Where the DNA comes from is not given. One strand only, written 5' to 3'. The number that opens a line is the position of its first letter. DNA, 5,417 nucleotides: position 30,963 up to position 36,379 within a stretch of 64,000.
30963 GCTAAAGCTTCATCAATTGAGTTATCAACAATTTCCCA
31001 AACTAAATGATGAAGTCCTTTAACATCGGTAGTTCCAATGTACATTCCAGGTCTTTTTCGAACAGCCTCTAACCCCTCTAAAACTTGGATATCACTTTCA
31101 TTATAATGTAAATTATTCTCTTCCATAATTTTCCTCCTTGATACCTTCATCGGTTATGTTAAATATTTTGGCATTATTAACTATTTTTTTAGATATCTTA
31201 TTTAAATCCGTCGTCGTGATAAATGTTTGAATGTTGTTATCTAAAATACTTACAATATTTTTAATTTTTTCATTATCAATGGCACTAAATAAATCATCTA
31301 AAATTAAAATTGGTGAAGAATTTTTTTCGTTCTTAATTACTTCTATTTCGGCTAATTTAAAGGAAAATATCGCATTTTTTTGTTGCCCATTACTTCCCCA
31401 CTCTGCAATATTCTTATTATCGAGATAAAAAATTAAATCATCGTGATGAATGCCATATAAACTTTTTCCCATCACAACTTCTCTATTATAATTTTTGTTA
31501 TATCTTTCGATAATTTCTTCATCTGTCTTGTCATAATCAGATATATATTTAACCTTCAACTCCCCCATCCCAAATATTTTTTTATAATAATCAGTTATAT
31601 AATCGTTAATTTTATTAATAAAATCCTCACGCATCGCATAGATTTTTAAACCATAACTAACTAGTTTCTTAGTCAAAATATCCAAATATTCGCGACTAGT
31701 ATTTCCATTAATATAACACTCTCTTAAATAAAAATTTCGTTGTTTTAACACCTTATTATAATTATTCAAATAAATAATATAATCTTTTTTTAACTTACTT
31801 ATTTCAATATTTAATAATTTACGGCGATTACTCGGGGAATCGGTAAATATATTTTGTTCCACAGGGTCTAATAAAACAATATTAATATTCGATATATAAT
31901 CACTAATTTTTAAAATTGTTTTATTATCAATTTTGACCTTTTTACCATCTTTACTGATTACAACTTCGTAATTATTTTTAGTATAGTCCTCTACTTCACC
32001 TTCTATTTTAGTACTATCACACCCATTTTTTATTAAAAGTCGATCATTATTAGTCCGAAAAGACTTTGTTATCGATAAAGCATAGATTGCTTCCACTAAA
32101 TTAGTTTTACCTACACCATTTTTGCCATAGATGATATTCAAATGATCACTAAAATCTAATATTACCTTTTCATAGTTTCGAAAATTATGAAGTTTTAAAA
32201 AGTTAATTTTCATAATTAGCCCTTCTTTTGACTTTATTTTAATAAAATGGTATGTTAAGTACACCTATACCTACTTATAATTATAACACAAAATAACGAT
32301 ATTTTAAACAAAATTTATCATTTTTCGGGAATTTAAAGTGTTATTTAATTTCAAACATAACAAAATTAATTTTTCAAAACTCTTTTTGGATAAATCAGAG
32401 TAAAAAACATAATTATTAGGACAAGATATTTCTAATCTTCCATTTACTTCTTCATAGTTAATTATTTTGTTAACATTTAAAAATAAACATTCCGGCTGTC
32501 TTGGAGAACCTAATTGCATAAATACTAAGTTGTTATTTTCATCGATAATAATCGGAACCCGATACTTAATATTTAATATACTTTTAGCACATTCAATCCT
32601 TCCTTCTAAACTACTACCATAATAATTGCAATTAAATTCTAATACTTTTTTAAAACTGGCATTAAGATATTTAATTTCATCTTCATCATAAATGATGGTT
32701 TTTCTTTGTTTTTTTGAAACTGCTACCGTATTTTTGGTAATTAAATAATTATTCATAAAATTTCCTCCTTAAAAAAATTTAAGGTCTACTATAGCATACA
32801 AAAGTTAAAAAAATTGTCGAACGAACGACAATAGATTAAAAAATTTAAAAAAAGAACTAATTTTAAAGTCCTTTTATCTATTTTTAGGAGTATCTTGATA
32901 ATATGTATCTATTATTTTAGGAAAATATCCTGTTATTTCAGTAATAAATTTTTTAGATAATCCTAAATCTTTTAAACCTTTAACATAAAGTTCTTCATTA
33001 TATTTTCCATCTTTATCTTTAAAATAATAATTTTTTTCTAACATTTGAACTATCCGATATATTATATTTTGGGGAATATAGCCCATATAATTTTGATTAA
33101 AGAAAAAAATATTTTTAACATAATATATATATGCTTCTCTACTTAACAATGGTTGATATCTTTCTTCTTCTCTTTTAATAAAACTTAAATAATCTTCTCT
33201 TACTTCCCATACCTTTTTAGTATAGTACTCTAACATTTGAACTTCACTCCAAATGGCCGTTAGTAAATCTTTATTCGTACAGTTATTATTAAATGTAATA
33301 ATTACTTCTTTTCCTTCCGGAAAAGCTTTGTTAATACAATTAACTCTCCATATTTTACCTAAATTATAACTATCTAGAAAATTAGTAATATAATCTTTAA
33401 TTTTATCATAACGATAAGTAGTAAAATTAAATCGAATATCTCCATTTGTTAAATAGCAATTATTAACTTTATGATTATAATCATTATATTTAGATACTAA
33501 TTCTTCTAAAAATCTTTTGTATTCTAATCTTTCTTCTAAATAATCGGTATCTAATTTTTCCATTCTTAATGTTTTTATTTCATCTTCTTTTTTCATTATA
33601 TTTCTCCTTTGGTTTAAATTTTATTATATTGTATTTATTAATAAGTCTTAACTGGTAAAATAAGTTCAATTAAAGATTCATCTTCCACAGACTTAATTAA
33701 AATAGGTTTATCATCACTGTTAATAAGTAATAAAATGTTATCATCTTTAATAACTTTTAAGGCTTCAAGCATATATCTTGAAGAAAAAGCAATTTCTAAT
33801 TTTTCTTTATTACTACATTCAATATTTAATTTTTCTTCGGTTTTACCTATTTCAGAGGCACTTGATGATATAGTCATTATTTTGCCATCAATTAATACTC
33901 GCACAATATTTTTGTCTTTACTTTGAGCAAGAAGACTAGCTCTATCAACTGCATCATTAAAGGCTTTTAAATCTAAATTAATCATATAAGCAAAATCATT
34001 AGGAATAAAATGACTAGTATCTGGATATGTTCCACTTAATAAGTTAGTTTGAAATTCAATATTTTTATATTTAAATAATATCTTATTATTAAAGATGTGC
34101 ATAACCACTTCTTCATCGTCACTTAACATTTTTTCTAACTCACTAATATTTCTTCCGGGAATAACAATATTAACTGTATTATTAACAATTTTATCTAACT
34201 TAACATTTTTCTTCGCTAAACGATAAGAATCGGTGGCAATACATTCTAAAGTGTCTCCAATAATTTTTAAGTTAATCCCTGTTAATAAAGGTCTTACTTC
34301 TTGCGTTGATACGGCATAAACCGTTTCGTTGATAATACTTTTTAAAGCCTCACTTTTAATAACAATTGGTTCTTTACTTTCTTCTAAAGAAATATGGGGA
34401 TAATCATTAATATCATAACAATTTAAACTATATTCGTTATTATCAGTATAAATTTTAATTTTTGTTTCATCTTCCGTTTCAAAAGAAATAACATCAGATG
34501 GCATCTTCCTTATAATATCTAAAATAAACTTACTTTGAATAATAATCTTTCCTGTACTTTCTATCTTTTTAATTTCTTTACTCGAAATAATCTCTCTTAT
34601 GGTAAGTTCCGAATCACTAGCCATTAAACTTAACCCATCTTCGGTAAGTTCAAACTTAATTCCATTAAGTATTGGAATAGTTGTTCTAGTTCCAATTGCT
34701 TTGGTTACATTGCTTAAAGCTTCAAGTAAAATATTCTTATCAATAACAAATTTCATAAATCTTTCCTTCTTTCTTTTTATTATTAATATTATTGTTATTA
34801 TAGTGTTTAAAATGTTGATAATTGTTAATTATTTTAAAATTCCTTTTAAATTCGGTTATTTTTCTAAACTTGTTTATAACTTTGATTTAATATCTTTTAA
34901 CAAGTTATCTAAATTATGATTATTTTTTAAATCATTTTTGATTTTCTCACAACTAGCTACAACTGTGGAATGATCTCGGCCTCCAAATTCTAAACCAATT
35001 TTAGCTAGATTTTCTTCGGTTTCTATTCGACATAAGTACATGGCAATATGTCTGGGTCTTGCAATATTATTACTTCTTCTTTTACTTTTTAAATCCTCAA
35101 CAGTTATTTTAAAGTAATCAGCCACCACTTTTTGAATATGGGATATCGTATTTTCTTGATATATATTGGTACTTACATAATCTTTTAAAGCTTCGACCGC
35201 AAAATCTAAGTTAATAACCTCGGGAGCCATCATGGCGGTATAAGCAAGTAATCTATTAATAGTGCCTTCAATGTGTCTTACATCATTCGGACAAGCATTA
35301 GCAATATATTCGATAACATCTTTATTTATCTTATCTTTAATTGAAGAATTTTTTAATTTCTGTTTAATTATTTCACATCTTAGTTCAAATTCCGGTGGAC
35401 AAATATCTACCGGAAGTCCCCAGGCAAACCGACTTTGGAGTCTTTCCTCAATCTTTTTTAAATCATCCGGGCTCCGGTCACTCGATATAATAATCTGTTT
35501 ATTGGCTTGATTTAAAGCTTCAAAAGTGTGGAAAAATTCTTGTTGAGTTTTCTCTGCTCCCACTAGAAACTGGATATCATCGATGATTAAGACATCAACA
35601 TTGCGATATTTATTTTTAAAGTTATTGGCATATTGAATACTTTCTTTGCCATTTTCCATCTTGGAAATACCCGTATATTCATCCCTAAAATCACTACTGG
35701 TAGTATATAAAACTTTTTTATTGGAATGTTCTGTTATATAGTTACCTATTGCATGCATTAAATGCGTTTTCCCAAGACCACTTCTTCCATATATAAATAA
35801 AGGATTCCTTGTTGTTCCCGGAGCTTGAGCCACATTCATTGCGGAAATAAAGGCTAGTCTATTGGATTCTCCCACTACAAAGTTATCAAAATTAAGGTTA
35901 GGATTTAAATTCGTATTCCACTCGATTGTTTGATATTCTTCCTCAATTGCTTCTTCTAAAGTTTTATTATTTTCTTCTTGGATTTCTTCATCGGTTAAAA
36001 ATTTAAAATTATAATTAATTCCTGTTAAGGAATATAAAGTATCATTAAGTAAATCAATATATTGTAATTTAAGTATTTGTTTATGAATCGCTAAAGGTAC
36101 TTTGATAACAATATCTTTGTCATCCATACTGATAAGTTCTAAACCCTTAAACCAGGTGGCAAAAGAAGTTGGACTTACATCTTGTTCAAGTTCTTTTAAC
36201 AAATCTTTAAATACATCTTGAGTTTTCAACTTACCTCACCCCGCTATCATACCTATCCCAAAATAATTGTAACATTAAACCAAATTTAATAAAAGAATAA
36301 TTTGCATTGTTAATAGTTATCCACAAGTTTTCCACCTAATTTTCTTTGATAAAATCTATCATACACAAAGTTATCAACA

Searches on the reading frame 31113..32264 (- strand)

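Call 9: search_protein_families(library=ncbifam, proteins=[window:31113-32264:-], max_evalue=0.00001)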
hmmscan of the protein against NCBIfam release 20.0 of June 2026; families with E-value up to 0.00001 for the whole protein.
window:31113-32264:- (383 aa): 10 families
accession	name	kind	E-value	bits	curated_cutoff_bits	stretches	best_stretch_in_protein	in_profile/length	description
TIGR00611.2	recf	equivalog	4.1e-93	312.2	172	1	21-352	2-339/339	DNA replication/repair protein RecF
NF010680.0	PRK14079.1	equivalog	3.2e-46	157.9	386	1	18-354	1-328/349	recombination protein F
NF041034.1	Rad50_Sulf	equivalog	7.1e-09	34.1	1000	1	18-101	1-82/872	DNA double-strand break repair ATPase Rad50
NF003034.1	PRK03918.1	equivalog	4.4e-08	31.6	700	1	18-115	1-94/878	DNA double-strand break repair ATPase Rad50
NF041760.1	PtuA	equivalog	9.3e-08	31.4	500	1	18-112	50-153/524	retron Ec78 anti-phage system effector ATPase PtuA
NF045487.1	ASRP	equivalog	1.1e-07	30.9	300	0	36-119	10-83/593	archaea-specific SMC-related protein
NF002572.0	PRK02224.1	equivalog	2.4e-07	29.4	1087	1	18-92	1-75/888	DNA double-strand break repair ATPase Rad50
TIGR00618.1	sbcc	subfamily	1.3e-06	26.7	478.5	1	18-63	1-51/1043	exonuclease subunit SbcC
NF041035.1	Rad50_Halo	equivalog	2.5e-06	26.2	1000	1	18-91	1-74/883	DNA double-strand break repair ATPase Rad50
NF053563.1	Rkd4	equivalog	2.6e-06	25.9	860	1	19-63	2-47/747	arcadin-4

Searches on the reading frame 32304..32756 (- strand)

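Call 9: search_protein_families(library=ncbifam, proteins=[window:32304-32756:-], max_evalue=0.00001)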
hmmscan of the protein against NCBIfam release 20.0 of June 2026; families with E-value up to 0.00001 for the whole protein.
window:32304-32756:- (150 aa): 0 families

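Call 19: search_protein_families(library=pfam, proteins=[window:32304-32756:-], max_evalue=0.001)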
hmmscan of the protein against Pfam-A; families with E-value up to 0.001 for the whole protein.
window:32304-32756:- (150 aa): 1 family
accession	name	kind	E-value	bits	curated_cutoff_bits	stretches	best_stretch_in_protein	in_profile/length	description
PF06338.17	ComK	-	3.2e-20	72.9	22.3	1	2-142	2-148/152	ComK protein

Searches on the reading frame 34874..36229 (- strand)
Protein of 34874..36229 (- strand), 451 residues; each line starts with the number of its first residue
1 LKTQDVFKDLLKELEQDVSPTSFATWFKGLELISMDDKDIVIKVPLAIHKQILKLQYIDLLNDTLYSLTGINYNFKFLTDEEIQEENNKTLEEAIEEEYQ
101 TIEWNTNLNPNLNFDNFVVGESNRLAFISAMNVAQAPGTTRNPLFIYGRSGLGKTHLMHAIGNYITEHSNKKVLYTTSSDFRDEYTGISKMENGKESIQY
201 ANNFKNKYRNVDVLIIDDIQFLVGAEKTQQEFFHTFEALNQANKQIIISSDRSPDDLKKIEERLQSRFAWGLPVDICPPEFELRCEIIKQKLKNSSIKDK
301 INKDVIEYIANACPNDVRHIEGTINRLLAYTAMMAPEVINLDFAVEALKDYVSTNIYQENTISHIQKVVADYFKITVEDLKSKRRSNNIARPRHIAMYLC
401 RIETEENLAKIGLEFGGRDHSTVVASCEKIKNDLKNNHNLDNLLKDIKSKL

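Call 10: search_protein_families(library=ncbifam, proteins=[window:34874-36229:-], max_evalue=0.00001)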
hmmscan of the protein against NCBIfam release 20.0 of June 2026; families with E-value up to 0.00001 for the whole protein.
window:34874-36229:- (451 aa): 14 families
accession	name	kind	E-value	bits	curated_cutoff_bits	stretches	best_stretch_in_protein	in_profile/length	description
TIGR00362.1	DnaA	equivalog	4.9e-144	480.6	343.9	1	8-451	2-437/437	chromosomal replication initiator protein DnaA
NF001154.0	PRK00149.3-3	equivalog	5.1e-99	332.3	410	1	8-451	12-458/462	chromosomal replication initiator protein DnaA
NF009087.0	PRK12422.1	equivalog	4.8e-66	223.8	657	1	93-449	90-441/455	chromosomal replication initiator protein DnaA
TIGR03420.1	DnaA_homol_Hda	equivalog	1.5e-25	90.1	194.8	1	108-330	8-208/226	DnaA regulatory inactivator Hda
NF005304.0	PRK06835.1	equivalog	2.1e-17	63.3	215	1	140-268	182-305/330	ATP-binding protein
NF038214.1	IS21_help_AAA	equivalog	1.4e-13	51.1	200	1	141-255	90-195/232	IS21-like element helper ATPase IstB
NF005378.0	PRK06921.1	subfamily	1.5e-12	47.2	207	1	138-268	114-240/266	hypothetical protein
NF005982.0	PRK08084.1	equivalog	5.9e-11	42.4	268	1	113-327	20-213/235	DnaA inactivator Hda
NF005992.0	PRK08116.1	subfamily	6.8e-11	41.8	189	1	81-293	52-261/269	hypothetical protein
NF004688.0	PRK06030.1-3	equivalog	3.1e-08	33.7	136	1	364-447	25-107/123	hypothetical protein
NF006505.0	PRK08939.1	equivalog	1.4e-07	31.1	228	1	83-228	96-231/306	primosomal protein DnaI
NF009043.0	PRK12377.1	subfamily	3.6e-07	30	389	1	82-221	45-174/248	ATP-binding protein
NF005931.1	PRK07952.1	equivalog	5e-07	29.5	357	1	107-221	64-174/246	replicative helicase loader DnaC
NF006616.1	PRK09183.1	subfamily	1.8e-06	27.4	300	1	144-236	103-188/253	IS21-like element helper ATPase IstB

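Call 50: find_related_loci(query=window:34874-36229:-, collection=metagenome_contigs, flank=10000)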
Query window:34874-36229:- (451 aa) in metagenome_contigs; peptide patterns used: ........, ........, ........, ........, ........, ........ (x = any residue, [..] = any of these).
276 stretches matched a pattern; 137 encode a relative of the query (tblastn E <= 1e-3); the best 80 are kept; 80 distinct loci.
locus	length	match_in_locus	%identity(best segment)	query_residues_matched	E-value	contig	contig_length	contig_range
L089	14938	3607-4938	78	1-442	0e+0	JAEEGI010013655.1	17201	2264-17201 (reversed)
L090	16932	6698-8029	78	1-442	0e+0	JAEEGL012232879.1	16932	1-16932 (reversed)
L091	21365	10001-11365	74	1-451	0e+0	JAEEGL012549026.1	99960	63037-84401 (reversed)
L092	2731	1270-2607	65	1-451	0e+0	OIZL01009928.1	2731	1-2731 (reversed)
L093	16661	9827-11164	65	1-451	0e+0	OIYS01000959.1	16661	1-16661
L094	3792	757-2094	65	1-451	0e+0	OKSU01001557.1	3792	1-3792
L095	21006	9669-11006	66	1-451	0e+0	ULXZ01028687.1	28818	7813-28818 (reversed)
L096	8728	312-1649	65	1-451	0e+0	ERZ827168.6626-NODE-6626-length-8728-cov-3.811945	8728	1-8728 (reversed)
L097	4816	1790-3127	66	1-451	0e+0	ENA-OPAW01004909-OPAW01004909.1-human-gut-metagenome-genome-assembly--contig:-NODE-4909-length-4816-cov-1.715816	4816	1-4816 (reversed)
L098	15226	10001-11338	66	1-451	0e+0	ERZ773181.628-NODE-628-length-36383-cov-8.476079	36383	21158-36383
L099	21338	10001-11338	66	1-451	0e+0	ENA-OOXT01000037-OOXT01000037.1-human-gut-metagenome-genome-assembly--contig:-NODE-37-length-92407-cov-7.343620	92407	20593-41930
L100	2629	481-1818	65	1-451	0e+0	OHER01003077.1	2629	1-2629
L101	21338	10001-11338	66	1-451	0e+0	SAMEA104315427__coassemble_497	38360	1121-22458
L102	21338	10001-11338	66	1-451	0e+0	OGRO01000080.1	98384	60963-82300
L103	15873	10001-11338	64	1-451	0e+0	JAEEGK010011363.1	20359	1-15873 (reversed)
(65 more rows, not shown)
